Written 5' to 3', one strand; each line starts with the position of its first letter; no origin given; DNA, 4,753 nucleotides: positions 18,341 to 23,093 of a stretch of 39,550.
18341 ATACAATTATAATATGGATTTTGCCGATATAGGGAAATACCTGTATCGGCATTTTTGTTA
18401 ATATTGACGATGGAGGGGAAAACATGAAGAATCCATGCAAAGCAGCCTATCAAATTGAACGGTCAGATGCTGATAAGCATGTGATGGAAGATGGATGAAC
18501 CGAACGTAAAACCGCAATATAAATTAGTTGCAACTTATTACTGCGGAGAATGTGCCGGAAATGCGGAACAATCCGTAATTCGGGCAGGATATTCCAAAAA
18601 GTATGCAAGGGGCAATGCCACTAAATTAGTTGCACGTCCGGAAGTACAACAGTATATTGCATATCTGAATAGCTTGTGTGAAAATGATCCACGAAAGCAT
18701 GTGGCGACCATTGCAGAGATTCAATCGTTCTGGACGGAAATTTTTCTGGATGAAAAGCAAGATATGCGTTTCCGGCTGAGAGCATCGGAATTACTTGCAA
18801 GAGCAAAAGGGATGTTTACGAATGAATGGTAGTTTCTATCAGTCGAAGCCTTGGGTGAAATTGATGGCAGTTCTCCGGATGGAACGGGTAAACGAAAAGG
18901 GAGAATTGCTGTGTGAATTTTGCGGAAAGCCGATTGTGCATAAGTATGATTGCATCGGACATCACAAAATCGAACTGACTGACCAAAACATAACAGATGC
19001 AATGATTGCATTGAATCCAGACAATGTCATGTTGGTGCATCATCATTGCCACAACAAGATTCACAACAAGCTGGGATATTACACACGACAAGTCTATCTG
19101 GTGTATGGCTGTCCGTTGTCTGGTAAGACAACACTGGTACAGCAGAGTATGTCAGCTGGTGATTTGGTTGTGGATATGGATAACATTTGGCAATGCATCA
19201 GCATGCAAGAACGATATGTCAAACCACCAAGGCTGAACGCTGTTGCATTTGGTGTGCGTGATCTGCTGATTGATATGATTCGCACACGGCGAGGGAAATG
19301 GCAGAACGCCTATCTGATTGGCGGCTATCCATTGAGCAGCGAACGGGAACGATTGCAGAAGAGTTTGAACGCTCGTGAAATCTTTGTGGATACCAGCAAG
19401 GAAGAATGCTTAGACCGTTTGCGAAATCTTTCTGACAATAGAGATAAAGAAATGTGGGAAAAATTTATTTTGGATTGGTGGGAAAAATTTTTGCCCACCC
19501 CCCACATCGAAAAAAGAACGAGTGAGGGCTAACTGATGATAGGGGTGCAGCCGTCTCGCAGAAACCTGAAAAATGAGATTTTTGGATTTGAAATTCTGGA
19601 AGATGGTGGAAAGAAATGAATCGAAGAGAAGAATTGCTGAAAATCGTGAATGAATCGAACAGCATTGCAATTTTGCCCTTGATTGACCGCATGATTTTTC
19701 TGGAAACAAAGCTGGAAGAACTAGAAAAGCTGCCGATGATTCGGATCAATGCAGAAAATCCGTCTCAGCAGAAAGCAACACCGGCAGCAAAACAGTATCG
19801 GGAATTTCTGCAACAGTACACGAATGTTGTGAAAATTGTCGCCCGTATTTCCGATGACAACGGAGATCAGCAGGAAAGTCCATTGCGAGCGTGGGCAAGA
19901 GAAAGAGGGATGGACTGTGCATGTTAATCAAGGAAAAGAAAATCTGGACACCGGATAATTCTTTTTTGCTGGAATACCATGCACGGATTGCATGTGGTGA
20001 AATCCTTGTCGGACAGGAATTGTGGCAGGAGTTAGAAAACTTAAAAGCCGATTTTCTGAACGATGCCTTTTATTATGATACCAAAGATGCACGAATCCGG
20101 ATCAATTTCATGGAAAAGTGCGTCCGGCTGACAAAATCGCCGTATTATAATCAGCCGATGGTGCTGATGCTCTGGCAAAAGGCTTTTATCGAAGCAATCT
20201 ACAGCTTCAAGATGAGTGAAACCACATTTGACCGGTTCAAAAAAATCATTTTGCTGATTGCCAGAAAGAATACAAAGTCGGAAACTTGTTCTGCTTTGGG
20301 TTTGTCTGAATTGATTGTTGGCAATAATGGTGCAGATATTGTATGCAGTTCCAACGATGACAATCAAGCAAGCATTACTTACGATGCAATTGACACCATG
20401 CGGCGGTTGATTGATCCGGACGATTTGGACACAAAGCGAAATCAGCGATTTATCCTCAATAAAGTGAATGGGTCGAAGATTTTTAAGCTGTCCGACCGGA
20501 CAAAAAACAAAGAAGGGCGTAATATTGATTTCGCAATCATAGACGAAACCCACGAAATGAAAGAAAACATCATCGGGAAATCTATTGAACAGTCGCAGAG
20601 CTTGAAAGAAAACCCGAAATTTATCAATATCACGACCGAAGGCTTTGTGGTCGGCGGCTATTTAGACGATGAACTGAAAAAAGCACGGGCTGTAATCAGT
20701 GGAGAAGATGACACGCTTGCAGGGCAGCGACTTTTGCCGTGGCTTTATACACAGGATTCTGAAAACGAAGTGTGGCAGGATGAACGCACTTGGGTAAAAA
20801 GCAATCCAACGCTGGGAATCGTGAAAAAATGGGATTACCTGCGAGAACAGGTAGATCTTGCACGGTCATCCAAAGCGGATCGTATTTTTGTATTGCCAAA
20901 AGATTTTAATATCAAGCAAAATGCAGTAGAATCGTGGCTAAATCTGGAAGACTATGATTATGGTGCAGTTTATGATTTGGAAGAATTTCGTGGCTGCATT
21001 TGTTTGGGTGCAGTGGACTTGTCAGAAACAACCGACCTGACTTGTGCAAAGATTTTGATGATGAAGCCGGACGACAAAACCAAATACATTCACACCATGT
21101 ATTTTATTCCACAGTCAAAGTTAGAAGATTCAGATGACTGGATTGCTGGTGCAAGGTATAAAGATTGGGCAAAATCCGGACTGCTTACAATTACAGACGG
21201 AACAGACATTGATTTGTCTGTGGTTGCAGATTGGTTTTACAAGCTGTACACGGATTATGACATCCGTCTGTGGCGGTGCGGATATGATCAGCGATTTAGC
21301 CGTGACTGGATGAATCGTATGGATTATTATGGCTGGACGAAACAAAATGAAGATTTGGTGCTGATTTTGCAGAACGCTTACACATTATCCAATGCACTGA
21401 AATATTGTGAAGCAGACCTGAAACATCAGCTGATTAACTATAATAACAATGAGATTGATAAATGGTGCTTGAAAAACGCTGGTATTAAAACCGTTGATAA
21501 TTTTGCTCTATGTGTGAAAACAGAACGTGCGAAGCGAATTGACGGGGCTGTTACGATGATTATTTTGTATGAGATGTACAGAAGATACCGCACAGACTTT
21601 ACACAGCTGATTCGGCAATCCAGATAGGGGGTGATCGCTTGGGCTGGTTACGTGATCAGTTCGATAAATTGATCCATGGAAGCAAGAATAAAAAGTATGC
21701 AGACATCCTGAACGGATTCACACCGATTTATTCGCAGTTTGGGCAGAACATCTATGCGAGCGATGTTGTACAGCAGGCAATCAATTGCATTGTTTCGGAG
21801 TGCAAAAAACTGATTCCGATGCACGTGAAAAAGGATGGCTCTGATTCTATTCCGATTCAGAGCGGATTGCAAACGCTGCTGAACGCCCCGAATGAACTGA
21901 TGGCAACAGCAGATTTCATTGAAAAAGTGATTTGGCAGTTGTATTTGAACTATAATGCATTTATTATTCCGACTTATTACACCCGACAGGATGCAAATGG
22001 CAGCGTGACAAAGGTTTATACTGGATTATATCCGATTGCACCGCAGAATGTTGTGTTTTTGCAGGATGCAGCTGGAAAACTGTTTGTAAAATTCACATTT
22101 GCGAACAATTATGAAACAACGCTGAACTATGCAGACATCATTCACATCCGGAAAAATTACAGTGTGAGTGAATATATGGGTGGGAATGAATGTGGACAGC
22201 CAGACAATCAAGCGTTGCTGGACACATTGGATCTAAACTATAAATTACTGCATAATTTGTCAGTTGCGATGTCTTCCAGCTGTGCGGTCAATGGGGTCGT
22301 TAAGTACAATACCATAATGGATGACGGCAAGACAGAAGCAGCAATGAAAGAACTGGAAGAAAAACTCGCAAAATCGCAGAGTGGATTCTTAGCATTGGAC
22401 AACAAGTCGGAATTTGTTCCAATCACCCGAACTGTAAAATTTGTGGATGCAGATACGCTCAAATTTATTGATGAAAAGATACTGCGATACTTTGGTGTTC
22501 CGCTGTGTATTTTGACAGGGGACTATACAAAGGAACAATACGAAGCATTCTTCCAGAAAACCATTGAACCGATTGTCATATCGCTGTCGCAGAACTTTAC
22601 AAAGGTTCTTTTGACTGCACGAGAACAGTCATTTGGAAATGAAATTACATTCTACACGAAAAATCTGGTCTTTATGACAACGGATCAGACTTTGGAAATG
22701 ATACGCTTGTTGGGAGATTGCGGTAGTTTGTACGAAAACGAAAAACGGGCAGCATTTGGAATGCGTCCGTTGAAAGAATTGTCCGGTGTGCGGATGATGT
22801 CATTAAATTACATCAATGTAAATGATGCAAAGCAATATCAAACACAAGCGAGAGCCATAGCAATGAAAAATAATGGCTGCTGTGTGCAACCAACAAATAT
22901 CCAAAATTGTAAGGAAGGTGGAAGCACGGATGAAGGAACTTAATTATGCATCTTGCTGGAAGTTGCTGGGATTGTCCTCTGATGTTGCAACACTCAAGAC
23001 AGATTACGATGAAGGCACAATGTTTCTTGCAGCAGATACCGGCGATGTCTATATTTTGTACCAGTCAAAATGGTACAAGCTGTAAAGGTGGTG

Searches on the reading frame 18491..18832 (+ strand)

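Call 65: search_protein_families(library=phrogs, proteins=[window:18491-18832:+], max_evalue=0.001)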
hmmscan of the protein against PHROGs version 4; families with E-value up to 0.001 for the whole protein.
window:18491-18832:+ (113 aa): 3 families
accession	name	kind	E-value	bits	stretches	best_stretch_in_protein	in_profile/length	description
phrog_51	-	head and packaging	1.4e-15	58.8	1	3-110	86-215/261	terminase small subunit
phrog_17390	-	unknown function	2.7e-10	40.9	1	19-58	16-53/69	-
phrog_641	-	head and packaging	3.6e-05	25.3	1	24-75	19-70/162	terminase small subunit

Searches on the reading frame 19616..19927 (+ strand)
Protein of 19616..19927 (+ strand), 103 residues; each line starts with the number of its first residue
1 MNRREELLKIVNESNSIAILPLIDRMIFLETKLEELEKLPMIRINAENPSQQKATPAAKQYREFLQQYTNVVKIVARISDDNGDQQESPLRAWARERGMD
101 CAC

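Call 65: search_protein_families(library=phrogs, proteins=[window:19616-19927:+], max_evalue=0.001)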
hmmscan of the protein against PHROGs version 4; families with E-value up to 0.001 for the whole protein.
window:19616-19927:+ (103 aa): 1 family
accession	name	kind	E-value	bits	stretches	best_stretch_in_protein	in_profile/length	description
phrog_1066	-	unknown function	3e-12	47.7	1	1-97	17-118/119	-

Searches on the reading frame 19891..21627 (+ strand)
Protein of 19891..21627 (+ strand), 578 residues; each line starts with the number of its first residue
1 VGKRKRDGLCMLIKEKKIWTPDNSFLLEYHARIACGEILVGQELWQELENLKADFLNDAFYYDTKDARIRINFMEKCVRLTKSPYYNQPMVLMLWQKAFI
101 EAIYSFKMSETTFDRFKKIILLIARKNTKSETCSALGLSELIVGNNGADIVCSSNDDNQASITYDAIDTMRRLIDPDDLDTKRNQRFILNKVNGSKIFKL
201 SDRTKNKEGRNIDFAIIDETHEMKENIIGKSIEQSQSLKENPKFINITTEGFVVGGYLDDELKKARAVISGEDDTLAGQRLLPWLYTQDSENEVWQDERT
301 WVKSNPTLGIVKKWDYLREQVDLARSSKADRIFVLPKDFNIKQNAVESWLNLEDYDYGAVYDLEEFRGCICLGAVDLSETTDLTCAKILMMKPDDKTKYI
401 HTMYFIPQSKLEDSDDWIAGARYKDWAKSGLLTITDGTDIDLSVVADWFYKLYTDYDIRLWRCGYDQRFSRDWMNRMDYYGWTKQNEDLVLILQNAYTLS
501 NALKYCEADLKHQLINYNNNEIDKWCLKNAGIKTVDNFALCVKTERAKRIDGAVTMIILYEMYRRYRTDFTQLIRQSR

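Call 60: search_protein_families(library=pfam, proteins=[window:19891-21627:+], max_evalue=0.001)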
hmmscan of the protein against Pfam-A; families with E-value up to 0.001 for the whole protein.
window:19891-21627:+ (578 aa): 2 families
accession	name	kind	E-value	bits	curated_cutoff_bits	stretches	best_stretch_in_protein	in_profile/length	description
PF20441.4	TerL_nuclease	-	7.1e-23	81.6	24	1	284-561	10-280/286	Terminase large subunit, endonuclease domain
PF03354.21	TerL_ATPase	-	8.5e-13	48.8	23.7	1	95-265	2-176/178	Terminase large subunit, ATPase domain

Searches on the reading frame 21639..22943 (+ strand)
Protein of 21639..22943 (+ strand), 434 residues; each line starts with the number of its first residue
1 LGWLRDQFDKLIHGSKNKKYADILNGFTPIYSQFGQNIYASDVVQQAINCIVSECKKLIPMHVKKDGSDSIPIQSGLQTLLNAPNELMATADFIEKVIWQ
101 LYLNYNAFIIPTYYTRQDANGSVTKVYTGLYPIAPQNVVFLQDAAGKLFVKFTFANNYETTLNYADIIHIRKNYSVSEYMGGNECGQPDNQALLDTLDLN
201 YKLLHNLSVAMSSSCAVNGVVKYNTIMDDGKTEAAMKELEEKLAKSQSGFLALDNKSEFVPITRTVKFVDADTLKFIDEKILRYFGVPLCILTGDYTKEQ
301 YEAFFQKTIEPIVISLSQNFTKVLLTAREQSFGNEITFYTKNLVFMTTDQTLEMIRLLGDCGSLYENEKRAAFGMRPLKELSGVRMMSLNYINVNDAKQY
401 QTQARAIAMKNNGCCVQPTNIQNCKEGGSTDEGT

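Call 60: search_protein_families(library=pfam, proteins=[window:21639-22943:+], max_evalue=0.001)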
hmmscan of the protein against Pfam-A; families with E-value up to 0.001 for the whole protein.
window:21639-22943:+ (434 aa): 1 family
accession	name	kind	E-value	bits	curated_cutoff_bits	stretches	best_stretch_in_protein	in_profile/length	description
PF04860.17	Phage_portal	-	3.1e-47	161.8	39.1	1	43-373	2-320/321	Phage portal protein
